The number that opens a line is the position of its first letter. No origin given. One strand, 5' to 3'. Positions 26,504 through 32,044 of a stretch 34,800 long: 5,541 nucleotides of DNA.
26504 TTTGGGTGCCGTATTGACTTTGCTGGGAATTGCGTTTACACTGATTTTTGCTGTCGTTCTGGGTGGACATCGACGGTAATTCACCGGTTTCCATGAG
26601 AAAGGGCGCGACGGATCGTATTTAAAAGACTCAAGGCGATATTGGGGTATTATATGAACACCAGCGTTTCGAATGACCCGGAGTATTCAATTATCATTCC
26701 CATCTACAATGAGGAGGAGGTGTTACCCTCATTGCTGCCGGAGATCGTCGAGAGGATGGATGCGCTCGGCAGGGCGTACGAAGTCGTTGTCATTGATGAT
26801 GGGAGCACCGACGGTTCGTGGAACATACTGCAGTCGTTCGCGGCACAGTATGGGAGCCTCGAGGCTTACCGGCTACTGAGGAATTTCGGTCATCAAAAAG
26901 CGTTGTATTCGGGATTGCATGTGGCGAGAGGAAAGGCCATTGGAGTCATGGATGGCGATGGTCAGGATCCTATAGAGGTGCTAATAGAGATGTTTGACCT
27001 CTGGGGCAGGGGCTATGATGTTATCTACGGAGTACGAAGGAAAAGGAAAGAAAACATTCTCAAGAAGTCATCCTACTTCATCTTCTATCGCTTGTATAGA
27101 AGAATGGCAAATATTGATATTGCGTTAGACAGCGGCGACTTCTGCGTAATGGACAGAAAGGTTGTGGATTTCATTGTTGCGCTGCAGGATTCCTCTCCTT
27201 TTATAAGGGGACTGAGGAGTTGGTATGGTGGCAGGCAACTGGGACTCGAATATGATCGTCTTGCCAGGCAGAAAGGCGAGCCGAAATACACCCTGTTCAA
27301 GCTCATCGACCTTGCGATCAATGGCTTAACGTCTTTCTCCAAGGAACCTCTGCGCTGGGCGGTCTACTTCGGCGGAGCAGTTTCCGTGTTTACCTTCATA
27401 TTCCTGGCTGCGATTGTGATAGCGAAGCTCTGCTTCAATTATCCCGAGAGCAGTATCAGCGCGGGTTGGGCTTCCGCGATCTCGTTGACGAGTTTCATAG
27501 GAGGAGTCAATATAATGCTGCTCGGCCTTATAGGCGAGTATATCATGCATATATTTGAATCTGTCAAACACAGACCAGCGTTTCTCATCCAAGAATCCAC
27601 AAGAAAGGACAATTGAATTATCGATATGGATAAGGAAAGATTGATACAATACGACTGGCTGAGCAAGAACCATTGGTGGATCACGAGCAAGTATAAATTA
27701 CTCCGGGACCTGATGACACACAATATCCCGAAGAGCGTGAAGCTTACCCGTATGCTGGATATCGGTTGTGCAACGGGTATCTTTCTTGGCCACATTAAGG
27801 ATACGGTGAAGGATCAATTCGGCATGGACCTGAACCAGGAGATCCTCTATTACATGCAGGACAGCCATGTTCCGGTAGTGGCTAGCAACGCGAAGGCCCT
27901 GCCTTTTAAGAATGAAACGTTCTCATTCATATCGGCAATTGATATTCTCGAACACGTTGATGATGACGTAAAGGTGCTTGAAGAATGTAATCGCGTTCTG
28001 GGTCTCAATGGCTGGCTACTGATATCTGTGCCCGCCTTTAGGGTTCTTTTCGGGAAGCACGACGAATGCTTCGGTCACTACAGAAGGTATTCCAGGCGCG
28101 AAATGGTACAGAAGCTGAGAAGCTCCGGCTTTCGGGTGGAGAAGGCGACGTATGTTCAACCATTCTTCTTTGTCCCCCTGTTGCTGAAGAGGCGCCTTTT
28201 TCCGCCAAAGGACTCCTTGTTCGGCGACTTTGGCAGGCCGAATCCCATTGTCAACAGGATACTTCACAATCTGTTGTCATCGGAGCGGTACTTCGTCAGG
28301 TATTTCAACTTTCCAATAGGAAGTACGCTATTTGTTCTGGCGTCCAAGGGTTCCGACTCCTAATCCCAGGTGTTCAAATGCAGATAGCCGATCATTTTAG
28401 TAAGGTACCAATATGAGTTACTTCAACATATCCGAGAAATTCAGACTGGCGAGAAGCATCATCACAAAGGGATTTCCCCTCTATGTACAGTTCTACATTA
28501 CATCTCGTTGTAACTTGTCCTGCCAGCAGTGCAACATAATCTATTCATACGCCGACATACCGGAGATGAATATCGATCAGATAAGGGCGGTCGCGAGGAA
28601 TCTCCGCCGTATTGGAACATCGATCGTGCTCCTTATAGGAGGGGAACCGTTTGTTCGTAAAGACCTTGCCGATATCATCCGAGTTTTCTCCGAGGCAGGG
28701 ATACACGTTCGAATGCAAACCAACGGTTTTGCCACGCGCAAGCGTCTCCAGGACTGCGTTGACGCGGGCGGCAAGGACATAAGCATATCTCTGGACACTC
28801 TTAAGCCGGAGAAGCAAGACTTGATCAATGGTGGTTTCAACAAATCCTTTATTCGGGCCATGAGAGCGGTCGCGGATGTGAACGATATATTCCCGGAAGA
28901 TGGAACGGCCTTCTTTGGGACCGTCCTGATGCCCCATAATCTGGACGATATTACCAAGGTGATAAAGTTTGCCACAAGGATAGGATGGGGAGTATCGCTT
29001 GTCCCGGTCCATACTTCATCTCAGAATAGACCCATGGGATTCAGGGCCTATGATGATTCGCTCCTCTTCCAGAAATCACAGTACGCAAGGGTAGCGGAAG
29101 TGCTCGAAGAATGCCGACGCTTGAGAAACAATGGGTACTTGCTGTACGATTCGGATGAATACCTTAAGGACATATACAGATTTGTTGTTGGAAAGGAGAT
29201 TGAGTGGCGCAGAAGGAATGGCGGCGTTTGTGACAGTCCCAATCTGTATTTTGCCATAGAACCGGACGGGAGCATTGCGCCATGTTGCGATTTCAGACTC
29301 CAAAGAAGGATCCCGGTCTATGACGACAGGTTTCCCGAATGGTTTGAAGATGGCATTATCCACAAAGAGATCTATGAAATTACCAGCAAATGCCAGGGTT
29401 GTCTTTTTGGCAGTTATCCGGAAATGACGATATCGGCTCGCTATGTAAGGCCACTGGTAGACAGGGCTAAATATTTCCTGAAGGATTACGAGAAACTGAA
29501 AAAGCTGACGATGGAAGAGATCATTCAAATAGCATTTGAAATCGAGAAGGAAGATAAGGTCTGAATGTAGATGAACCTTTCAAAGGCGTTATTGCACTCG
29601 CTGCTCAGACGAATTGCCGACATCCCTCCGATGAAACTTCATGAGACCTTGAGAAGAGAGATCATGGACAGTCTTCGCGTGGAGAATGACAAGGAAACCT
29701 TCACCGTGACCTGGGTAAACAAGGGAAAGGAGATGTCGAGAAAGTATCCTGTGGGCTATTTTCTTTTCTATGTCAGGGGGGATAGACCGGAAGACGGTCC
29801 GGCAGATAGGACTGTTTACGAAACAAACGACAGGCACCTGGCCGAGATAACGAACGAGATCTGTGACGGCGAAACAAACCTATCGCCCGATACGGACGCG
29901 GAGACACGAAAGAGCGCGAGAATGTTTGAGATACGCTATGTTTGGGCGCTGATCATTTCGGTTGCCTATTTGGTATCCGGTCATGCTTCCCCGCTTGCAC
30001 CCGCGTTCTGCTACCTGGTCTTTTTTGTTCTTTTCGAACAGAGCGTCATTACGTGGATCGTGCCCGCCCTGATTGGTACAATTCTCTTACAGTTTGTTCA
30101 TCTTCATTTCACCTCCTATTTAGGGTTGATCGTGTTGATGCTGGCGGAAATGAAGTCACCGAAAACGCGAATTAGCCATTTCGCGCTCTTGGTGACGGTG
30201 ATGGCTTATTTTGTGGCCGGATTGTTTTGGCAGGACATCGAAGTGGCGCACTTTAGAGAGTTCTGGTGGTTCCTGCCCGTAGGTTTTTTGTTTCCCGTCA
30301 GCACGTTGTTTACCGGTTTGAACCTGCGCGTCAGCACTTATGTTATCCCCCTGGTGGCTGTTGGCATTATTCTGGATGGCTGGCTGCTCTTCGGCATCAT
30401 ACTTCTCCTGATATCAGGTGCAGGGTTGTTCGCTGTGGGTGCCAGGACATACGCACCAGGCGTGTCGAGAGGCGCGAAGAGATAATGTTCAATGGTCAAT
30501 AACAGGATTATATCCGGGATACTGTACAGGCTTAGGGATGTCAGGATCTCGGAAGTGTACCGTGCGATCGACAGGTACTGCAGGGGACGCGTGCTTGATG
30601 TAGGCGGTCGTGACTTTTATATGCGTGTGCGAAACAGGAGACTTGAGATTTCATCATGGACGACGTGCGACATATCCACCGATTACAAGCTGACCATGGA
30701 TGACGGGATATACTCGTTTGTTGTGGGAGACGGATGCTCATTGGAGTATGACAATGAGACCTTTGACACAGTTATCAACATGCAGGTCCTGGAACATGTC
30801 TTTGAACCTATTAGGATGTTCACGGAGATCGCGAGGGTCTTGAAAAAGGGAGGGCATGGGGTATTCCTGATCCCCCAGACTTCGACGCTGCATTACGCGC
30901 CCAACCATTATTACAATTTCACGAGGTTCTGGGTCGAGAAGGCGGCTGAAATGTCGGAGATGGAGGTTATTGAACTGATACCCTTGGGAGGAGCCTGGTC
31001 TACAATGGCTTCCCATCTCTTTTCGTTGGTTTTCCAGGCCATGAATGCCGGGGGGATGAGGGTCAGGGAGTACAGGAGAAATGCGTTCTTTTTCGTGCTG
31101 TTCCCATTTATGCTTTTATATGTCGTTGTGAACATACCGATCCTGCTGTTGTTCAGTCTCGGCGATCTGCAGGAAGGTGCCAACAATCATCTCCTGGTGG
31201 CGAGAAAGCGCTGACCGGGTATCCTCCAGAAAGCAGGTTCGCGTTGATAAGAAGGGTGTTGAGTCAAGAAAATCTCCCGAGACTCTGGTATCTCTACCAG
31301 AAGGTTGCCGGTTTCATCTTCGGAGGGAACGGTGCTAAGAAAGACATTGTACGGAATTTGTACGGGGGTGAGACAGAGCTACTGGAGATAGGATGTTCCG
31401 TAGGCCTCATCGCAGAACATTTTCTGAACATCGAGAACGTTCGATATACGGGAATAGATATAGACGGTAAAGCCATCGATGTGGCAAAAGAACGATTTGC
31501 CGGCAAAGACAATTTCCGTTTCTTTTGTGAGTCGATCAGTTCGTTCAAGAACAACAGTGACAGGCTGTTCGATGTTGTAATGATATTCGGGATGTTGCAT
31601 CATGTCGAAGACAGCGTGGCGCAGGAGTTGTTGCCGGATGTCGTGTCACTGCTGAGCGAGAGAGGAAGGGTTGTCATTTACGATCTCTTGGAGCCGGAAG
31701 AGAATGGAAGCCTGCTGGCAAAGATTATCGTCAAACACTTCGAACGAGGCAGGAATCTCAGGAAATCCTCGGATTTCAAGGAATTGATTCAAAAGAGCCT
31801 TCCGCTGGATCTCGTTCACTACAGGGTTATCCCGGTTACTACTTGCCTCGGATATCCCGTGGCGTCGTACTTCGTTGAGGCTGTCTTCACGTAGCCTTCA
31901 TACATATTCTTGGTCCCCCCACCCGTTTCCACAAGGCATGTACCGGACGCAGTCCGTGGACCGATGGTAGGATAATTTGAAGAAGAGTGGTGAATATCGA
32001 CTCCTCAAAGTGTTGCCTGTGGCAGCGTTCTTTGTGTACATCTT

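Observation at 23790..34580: One GtrB-like GT2 bracketed by two giant YfhO-like GT-C paralogs, with no GtrA-type flippase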

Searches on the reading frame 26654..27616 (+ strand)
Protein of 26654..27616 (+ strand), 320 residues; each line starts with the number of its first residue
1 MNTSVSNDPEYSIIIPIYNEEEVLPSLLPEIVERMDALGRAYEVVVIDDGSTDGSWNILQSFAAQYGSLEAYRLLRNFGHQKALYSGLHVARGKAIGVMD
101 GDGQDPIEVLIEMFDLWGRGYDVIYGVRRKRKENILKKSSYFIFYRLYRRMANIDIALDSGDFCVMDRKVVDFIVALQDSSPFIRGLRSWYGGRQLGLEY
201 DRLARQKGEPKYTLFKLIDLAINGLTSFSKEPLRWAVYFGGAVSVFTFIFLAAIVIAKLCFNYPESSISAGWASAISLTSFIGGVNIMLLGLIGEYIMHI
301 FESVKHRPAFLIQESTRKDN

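Call 4: search_protein_families(library=pfam, proteins=[window:26654-27616:+], max_evalue=0.01)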
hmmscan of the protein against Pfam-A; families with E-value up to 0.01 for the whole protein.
window:26654-27616:+ (320 aa): 3 families
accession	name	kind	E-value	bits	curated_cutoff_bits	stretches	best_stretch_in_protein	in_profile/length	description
PF00535.33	Glycos_transf_2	-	2.8e-29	102.6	23.3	1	12-171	1-164/168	Glycosyl transferase family 2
PF13641.12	Glyco_tranf_2_3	-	5.5e-05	23.7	27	1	9-102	1-96/230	Glycosyltransferase like family 2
PF11735.13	CAP59_mtransfer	-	0.0042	17.2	28.8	1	11-71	2-63/242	Cryptococcal mannosyltransferase 1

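Call 5: search_protein_families(library=ncbifam, proteins=[window:26654-27616:+], max_evalue=0.01)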
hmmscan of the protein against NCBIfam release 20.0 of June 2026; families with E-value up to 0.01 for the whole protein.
window:26654-27616:+ (320 aa): 18 families
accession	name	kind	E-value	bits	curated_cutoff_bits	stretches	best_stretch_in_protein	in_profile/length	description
NF047588.1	GlcsyltransPgfSStrep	equivalog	7.5e-60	202.7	500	1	12-315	4-305/308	glycosyltransferase PgfS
NF007986.1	PRK10714.1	equivalog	6.3e-44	150.3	529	1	11-318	8-314/316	undecaprenyl-phosphate 4-deoxy-4-formamido-L-arabinose transferase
NF007482.0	PRK10073.1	equivalog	1.5e-13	50.5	423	1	6-103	3-96/334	glycosyltransferase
TIGR03937.1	PgaC_IcaA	equivalog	1.8e-12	47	422.3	1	5-103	41-136/407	poly-beta-1,6-N-acetyl-D-glucosamine synthase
NF041875.1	EPS_EpsD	equivalog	1.5e-10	41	370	1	12-110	2-97/325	exopolysaccharide biosynthesis glycosyltransferase EpsD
TIGR03111.1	glyc2_xrt_Gpos1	hypoth_equivalog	1.9e-10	40.1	363.95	1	6-135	46-176/439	TIGR03111 family XrtG-associated glycosyltransferase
NF038302.1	EPS_HpsE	equivalog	1.4e-08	34.1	300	1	11-102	3-96/307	hormogonium polysaccharide biosynthesis glycosyltransferase HpsE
TIGR04283.1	glyco_like_mftF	equivalog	2.2e-08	34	182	1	12-67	2-54/221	TIGR04283 family arsenosugar biosynthesis glycosyltransferase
NF047683.1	TeichurnBiosyTuaG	equivalog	1e-07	31.9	400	1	7-104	4-98/252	teichuronic acid biosynthesis protein TuaG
NF053739.1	GlytfEpsEBac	equivalog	1.3e-06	27.6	450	1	9-103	1-93/265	glycosyltransferase EpsE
NF058614.1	PPMAGASynPpgS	equivalog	1.8e-06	27.5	370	1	13-134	4-119/226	polyprenyl-phospho-N-acetylgalactosaminyl synthase PpgS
NF010496.0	PRK13915.1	equivalog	2.1e-06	27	262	1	10-108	32-132/307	glucosyl-3-phosphoglycerate synthase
TIGR03965.1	mycofact_glyco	equivalog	3e-05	23.1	280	1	6-102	71-164/467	mycofactocin biosynthesis glycosyltransferase MftF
NF041391.1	DPhHxTase_Halo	equivalog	6.9e-05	21.9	375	1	17-129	3-105/213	dolichyl-phosphate hexose transferase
TIGR04182.1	glyco_TIGR04182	equivalog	0.00011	21.6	325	1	12-128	3-109/293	S-layer glycoprotein N-glycosyltransferase AglJ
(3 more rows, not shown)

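Call 49: search_solved_structures(query=window:26654-27616:+, max_evalue=0.00001)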
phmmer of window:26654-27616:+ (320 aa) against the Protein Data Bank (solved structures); distinct sequences matched with E-value up to 0.00001: 10.
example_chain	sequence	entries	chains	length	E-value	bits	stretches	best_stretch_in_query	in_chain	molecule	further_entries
5ekp_C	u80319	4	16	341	2.8e-59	204.1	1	10-314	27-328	Uncharacterized glycosyltransferase sll0501 | Glycosyltransferase sll0501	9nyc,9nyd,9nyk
9nye_A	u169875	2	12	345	3e-59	204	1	10-314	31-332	Glycosyltransferase sll0501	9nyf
5eke_A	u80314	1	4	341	3.7e-59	203.7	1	10-314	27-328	Uncharacterized glycosyltransferase sll0501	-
9hwj_A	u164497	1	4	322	3.9e-40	141.2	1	10-317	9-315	Undecaprenyl-phosphate 4-deoxy-4-formamido-L-arabinose transferase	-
9bhc_C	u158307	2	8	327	5.3e-37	130.9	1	10-314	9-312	Undecaprenyl-phosphate 4-deoxy-4-formamido-L-arabinose transferase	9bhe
8vxh_A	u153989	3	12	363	7.4e-37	130.5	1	10-314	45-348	Undecaprenyl-phosphate 4-deoxy-4-formamido-L-arabinose transferase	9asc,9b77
5mlz_A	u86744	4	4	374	1.2e-12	51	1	10-130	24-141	Dolichol monophosphate mannose synthase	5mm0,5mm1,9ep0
3bcv_A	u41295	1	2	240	2.3e-08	36.9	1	8-117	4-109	Putative glycosyltransferase protein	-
2z87_A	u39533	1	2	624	6.4e-08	35.4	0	8-114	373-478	Chondroitin synthase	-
2z86_A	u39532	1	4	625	6.4e-08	35.4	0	8-114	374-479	Chondroitin synthase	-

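Call 73: search_solved_structures(query=window:26654-27616:+, max_evalue=1e-50, show_alignments=1)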
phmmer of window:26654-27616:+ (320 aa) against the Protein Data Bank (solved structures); distinct sequences matched with E-value up to 1e-50: 3.
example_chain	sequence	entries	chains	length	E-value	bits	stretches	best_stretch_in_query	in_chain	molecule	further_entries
5ekp_C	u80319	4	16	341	2.8e-59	204.1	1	10-314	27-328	Uncharacterized glycosyltransferase sll0501 | Glycosyltransferase sll0501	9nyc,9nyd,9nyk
9nye_A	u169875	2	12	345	3e-59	204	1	10-314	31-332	Glycosyltransferase sll0501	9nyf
5eke_A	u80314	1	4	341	3.7e-59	203.7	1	10-314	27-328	Uncharacterized glycosyltransferase sll0501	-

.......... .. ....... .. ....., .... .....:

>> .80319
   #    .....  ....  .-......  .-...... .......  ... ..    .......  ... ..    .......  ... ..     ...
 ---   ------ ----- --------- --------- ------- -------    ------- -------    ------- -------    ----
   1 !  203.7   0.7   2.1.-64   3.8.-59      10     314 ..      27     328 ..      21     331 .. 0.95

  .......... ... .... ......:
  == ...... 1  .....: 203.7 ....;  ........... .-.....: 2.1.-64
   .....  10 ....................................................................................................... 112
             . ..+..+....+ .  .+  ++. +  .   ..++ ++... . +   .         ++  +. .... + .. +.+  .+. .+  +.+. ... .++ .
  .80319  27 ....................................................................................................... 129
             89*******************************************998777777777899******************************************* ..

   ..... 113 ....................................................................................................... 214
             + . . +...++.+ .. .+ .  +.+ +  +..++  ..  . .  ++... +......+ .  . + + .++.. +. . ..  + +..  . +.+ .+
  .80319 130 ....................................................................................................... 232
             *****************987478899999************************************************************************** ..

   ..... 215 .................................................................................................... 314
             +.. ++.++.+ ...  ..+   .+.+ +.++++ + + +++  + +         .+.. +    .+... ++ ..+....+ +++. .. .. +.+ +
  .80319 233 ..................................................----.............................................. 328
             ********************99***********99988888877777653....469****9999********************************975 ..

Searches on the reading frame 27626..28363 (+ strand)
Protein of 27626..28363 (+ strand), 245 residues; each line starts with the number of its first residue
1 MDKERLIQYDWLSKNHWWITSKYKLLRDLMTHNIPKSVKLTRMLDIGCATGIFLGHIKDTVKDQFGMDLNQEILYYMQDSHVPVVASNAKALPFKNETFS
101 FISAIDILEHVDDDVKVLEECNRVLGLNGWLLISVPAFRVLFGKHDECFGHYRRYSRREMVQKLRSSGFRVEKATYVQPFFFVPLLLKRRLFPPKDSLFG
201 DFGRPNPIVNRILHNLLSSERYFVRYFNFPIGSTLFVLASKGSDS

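Call 4: search_protein_families(library=pfam, proteins=[window:27626-28363:+], max_evalue=0.01)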
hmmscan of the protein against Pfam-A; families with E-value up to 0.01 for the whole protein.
window:27626-28363:+ (245 aa): 7 families
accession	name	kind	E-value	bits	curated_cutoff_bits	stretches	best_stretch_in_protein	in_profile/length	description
PF08241.18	Methyltransf_11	-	4.6e-15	56.5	21.2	1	44-133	1-95/95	Methyltransferase domain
PF13489.12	Methyltransf_23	-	4.9e-15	56.1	27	1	25-173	8-163/164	Methyltransferase domain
PF13649.12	Methyltransf_25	-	6.9e-11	43.1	27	1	44-128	2-96/97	Methyltransferase domain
PF08242.18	Methyltransf_12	-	4.1e-07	31.1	30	1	44-131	1-98/98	Methyltransferase domain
PF13847.12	Methyltransf_31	-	2e-05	24.7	27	1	39-137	3-113/145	Methyltransferase domain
PF01209.24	Ubie_methyltran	-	2.2e-05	24.4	20.1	1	23-132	32-150/233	ubiE/COQ5 methyltransferase family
PF05219.18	DREV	-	0.00069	19.2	26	1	35-134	89-187/265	DREV methyltransferase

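Call 5: search_protein_families(library=ncbifam, proteins=[window:27626-28363:+], max_evalue=0.01)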
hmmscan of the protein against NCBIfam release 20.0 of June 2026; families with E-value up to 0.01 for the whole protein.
window:27626-28363:+ (245 aa): 22 families
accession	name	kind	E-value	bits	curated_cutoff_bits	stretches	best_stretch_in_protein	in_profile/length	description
NF045667.1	MTase_DVU1556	equivalog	7.3e-13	48.5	155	1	41-172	24-163/213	DVU_1556 family methyltransferase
TIGR02072.1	BioC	equivalog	2.4e-09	37.4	184.95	1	24-137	22-136/244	malonyl-ACP O-methyltransferase BioC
TIGR01934.1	MenG_MenH_UbiE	subfamily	6.2e-08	32.2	158.35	1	34-133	35-141/223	ubiquinone/menaquinone biosynthesis methyltransferase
TIGR01983.1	UbiG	equivalog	1.1e-07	31.3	102.95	1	33-134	45-152/228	bifunctional 2-polyprenyl-6-hydroxyphenol methylase/3-demethylubiquinol 3-O-methyltransferase UbiG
NF041255.1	mycofact_MftM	equivalog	1.1e-06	28.2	200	1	44-162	144-264/289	mycofactocin oligosaccharide methyltransferase MftM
NF001244.0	PRK00216.1-5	equivalog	2.3e-06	27.1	216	1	38-133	47-153/236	bifunctional demethylmenaquinone methyltransferase/2-methoxy-6-polyprenyl-1,4-benzoquinol methylase UbiE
NF008300.0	PRK11088.1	equivalog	2.6e-05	23.9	303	1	21-157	65-203/272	23S rRNA (guanine(745)-N(1))-methyltransferase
NF001241.0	PRK00216.1-2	equivalog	3.3e-05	23.6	327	1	41-134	53-148/231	demethylmenaquinone methyltransferase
NF001243.0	PRK00216.1-4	equivalog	8e-05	22.1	235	1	41-130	49-148/237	demethylmenaquinone methyltransferase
TIGR02752.1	MenG_heptapren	equivalog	0.00011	21.8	419.85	1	66-129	75-145/231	demethylmenaquinone methyltransferase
NF045825.1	FAmtase_mtf2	equivalog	0.00011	21.5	400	1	41-133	60-158/248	fatty-acid O-methyltransferase Mtf2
NF040539.1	AST_met_ArsM_2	exception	0.00013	21.9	240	1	39-131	56-161/262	putative arsinothricin biosynthesis methyltransferase ArsM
NF041536.1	ArsM_DUF2284_UU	exception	0.00063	18.2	575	1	41-134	78-181/459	arsenite methyltransferase/DUF2284 domain selenoprotein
NF001240.0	PRK00216.1-1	equivalog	0.001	18.2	378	1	81-133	116-168/251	bifunctional demethylmenaquinone methyltransferase/2-methoxy-6-polyprenyl-1,4-benzoquinol methylase UbiE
NF043040.1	corrin_prot_MT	hypoth_equivalog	0.0012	18.4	180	1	33-133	37-147/216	corrinoid protein-associated methyltransferase CpaM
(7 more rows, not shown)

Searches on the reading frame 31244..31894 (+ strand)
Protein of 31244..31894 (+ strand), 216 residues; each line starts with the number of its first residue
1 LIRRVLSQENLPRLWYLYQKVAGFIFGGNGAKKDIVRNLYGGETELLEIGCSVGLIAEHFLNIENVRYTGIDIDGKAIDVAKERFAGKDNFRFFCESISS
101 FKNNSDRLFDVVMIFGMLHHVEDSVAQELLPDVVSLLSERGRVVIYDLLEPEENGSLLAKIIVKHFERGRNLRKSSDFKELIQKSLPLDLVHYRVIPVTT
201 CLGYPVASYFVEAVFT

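Call 4: search_protein_families(library=pfam, proteins=[window:31244-31894:+], max_evalue=0.01)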
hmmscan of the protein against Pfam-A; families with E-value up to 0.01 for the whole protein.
window:31244-31894:+ (216 aa): 9 families
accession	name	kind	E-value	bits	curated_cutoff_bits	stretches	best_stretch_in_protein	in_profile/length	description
PF13649.12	Methyltransf_25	-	9.6e-14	52.3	27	1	47-141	2-97/97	Methyltransferase domain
PF08242.18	Methyltransf_12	-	1.2e-13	52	30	1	47-143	1-98/98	Methyltransferase domain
PF08241.18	Methyltransf_11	-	1.9e-11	44.9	21.2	1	47-144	1-94/95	Methyltransferase domain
PF13489.12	Methyltransf_23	-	9.4e-10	38.9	27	1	45-183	25-155/164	Methyltransferase domain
PF13847.12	Methyltransf_31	-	1.6e-09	38.1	27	1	43-148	4-112/145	Methyltransferase domain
PF05401.17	NodS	-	1.9e-05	25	24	1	44-143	45-142/201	Nodulation protein S (NodS)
PF02353.26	CMAS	-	0.00015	21.6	27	1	44-154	64-173/273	Mycolic acid cyclopropane synthetase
PF05175.20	MTS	-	0.00028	21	23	1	44-145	33-138/170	Methyltransferase small domain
PF00891.24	Methyltransf_2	-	0.0084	15.9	22.3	1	49-183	69-205/210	O-methyltransferase domain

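Call 5: search_protein_families(library=ncbifam, proteins=[window:31244-31894:+], max_evalue=0.01)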
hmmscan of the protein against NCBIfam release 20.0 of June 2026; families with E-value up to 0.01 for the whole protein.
window:31244-31894:+ (216 aa): 18 families
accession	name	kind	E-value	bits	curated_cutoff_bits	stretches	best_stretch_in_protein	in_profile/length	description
TIGR01983.1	UbiG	equivalog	8.4e-13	48.1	102.95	1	6-145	22-151/228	bifunctional 2-polyprenyl-6-hydroxyphenol methylase/3-demethylubiquinol 3-O-methyltransferase UbiG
NF043040.1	corrin_prot_MT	hypoth_equivalog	2.7e-11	43.3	180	1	31-159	30-161/216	corrinoid protein-associated methyltransferase CpaM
NF004851.0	PRK06202.1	equivalog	5.8e-09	35.7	243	1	42-148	60-167/237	hypothetical protein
NF041650.1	nod_mtase_NodS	equivalog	3.9e-06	26.7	300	1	44-144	40-138/190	nodulation methyltransferase NodS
NF038261.1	rhodoquin_RquA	equivalog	2.5e-05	24.2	175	1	43-153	50-161/218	rhodoquinone biosynthesis methyltransferase RquA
TIGR01934.1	MenG_MenH_UbiE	subfamily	4.1e-05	23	158.35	1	42-154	39-150/223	ubiquinone/menaquinone biosynthesis methyltransferase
NF053839.1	CPFASynBruc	equivalog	7.1e-05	21.9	600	1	43-150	175-281/410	cyclopropane fatty acid synthase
NF008686.0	PRK11705.1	equivalog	0.00011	21.4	400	1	44-145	169-265/383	cyclopropane fatty acyl phospholipid synthase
TIGR02021.1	BchM-ChlM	equivalog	0.00012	21.6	158.9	1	45-140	57-150/218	magnesium protoporphyrin IX methyltransferase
NF001244.0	PRK00216.1-5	equivalog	0.00014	21.2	216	1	44-154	50-162/236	bifunctional demethylmenaquinone methyltransferase/2-methoxy-6-polyprenyl-1,4-benzoquinol methylase UbiE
NF011529.0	PRK14968.1-3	equivalog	0.00017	21.1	162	1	43-113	35-103/198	putative methyltransferase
NF000466.2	16S_rRNA_Rmt_gen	equivalog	0.0021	17.5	250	1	41-121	106-185/254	Rmt family 16S rRNA (guanine(1405)-N(7))-methyltransferase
NF045667.1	MTase_DVU1556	equivalog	0.0027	17.2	155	1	44-155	24-129/213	DVU_1556 family methyltransferase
TIGR03587.1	Pse_Me-ase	hypoth_equivalog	0.003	17.7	112.05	1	44-128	45-125/204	pseudaminic acid biosynthesis-associated methylase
TIGR04290.1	meth_Rta_06860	hypoth_equivalog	0.0052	16.2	300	1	44-123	51-130/226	TIGR04290 family methyltransferase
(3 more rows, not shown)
